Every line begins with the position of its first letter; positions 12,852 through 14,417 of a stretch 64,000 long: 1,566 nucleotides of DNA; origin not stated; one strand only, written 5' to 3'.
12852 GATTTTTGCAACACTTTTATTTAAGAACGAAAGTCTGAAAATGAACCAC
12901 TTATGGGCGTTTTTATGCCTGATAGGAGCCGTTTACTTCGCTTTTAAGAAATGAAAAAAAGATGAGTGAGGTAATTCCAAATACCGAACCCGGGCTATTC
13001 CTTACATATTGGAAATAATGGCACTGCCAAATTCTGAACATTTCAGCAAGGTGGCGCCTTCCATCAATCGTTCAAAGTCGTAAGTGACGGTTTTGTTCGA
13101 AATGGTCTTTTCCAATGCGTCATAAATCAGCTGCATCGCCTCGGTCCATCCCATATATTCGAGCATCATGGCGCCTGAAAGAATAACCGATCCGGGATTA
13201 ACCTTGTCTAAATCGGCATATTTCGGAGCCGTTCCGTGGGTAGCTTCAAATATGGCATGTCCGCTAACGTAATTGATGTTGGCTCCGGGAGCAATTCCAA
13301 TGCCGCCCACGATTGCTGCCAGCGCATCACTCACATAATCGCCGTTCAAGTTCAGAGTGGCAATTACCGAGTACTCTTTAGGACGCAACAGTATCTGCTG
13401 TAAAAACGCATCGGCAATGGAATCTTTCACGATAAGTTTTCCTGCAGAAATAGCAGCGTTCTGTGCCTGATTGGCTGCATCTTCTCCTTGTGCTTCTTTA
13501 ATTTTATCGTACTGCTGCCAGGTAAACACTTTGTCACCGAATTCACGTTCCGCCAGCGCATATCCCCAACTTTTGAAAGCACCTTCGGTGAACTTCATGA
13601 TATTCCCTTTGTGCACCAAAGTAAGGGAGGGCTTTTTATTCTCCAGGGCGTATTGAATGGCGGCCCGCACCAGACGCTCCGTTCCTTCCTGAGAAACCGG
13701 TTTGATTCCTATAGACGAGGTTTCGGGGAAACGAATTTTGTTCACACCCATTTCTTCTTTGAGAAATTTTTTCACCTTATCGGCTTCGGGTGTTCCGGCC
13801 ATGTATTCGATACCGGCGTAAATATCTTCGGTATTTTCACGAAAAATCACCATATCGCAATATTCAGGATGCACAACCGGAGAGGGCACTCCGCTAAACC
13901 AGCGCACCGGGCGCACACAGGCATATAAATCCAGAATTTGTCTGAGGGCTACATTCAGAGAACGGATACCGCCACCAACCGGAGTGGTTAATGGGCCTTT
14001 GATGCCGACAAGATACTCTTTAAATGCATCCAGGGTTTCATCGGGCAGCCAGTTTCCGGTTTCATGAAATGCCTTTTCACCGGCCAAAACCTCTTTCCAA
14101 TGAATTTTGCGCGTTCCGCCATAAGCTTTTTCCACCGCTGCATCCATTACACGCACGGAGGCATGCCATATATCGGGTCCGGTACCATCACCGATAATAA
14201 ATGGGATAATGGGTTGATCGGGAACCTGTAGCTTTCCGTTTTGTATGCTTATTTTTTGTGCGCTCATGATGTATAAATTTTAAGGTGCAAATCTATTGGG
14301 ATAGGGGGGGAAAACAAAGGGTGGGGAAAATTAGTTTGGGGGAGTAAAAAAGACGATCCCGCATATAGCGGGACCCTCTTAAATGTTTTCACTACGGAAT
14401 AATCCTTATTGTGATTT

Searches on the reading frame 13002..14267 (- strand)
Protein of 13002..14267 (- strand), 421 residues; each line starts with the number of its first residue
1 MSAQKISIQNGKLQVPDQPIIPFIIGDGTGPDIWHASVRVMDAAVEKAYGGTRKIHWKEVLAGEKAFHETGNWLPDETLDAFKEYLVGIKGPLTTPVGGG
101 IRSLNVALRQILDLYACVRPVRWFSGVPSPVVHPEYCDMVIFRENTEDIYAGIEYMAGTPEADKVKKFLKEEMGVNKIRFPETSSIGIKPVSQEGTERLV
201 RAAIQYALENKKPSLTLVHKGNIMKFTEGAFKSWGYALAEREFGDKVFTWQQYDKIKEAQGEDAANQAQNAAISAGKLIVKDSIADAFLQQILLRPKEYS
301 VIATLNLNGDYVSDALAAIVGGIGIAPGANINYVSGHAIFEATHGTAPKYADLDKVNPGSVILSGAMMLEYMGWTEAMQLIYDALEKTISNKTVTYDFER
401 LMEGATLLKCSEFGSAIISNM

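Call 12: search_protein_families(library=ncbifam, proteins=[window:13002-14267:-])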
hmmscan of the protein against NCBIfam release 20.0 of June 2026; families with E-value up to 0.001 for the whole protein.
window:13002-14267:- (421 aa): 17 families
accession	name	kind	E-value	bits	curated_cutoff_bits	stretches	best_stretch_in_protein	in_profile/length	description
NF005425.0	PRK07006.1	equivalog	4.4e-222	737.2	490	1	2-421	10-416/416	NADP-dependent isocitrate dehydrogenase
TIGR00183.1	prok_nadp_idh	equivalog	2.2e-207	688.9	567.3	1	3-421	11-416/417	isocitrate dehydrogenase (NADP(+))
NF005610.0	PRK07362.1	equivalog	2.9e-158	527.4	585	2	3-262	13-281/474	NADP-dependent isocitrate dehydrogenase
NF005036.0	PRK06451.1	equivalog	1.9e-134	448.5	484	1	3-420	8-407/412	NADP-dependent isocitrate dehydrogenase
NF006673.0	PRK09222.1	equivalog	1.2e-70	238.9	509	2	21-234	7-189/482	NADP-dependent isocitrate dehydrogenase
NF006529.0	PRK08997.1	equivalog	5.1e-64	216.3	510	2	21-231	6-185/335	isocitrate dehydrogenase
TIGR02088.1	LEU3_arch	subfamily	1.5e-62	211.7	409.8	3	278-398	192-310/324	isopropylmalate/isohomocitrate dehydrogenases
TIGR02924.1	ICDH_alpha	equivalog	4.8e-56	190.8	561.35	3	284-421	202-337/473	isocitrate dehydrogenase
NF040626.1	AksF2_Meth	equivalog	1.1e-53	182.7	540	2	280-395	196-310/333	homoisocitrate dehydrogenase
NF002898.0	PRK03437.1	equivalog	1.9e-49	168.8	393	2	23-232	9-198/347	3-isopropylmalate dehydrogenase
TIGR00175.1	mito_nad_idh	equivalog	7.4e-48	163.4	432.4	3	272-398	191-317/334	isocitrate dehydrogenase (NAD(+))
NF040619.1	AksF_Meth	equivalog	1.7e-47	162.2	500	2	280-398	214-330/343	homoisocitrate dehydrogenase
TIGR02089.1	TTC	equivalog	2.7e-39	135.1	470.4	2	280-398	216-335/352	tartrate dehydrogenase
NF040855.1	iso_homocit_dh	equivalog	2e-34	119.4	680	2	279-399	187-303/345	isocitrate--homoisocitrate dehydrogenase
NF006048.0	PRK08194.1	equivalog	1.3e-33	116.6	501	2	284-398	217-332/352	tartrate dehydrogenase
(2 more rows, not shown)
